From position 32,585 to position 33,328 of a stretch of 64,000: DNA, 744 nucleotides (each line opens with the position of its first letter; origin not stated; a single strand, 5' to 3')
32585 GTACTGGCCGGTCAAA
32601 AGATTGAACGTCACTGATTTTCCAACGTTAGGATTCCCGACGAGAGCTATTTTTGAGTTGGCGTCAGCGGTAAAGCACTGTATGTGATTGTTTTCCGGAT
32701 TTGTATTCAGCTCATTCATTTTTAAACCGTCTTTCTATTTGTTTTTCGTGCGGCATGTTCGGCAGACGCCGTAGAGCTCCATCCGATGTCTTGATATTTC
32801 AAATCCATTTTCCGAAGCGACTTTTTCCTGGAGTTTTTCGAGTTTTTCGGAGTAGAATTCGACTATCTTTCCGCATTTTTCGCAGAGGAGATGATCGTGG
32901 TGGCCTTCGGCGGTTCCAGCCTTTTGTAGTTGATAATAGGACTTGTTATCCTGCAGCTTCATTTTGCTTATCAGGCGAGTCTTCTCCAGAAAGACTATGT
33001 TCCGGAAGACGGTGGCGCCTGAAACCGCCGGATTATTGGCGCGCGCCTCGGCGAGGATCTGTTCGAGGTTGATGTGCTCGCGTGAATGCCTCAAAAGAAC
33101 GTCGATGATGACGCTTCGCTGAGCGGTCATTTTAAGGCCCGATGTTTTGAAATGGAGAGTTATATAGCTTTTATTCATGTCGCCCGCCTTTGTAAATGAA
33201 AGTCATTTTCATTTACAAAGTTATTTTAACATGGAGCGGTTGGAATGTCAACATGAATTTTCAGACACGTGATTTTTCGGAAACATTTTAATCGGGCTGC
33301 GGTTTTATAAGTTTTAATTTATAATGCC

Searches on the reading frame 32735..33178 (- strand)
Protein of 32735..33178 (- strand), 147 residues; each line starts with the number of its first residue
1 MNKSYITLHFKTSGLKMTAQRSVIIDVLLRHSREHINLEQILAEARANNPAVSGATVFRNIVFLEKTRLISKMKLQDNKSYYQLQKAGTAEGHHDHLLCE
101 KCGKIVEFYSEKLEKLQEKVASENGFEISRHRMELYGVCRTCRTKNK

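Call 13: search_protein_families(library=ncbifam, proteins=[window:32735-33178:-], max_evalue=0.00001)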
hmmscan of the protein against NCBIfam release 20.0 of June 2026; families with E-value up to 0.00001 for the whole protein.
window:32735-33178:- (147 aa): 9 families
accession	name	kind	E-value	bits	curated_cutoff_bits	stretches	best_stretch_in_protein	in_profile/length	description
NF051892.1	TransRegFurBacil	equivalog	1.6e-31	109.4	220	1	6-146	8-147/149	ferric iron uptake transcriptional regulator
NF051891.1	TransRegFurHelico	equivalog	2e-27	95.9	200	1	8-144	16-147/148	ferric iron uptake transcriptional regulator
NF006999.0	PRK09462.1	equivalog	1.1e-22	80.2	146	1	10-144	8-138/148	ferric iron uptake transcriptional regulator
NF052545.1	TransRegPerRClab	equivalog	8.4e-22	77.7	180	1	6-145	4-137/138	transcriptional regulator PerR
NF047406.1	TransRegPerRTherm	equivalog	6.5e-14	52.3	200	1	16-146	5-129/130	manganese-dependent transcriptional regulator PerR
NF008646.0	PRK11639.1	equivalog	3e-11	43.3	167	1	14-144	21-148/171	zinc uptake transcriptional repressor Zur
NF045678.1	TransRegIrrA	equivalog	4.5e-11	42.8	150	1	7-130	10-127/138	iron response transcriptional regulator IrrA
NF045677.1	FeRespRegIrr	equivalog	1.7e-10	41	170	1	10-130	4-118/127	Fur family transcriptional regulator Irr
NF047462.1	FUR_perox_PerRA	exception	4.2e-08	33.8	200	1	11-123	13-117/142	peroxide-responsive transcriptional repressor PerRA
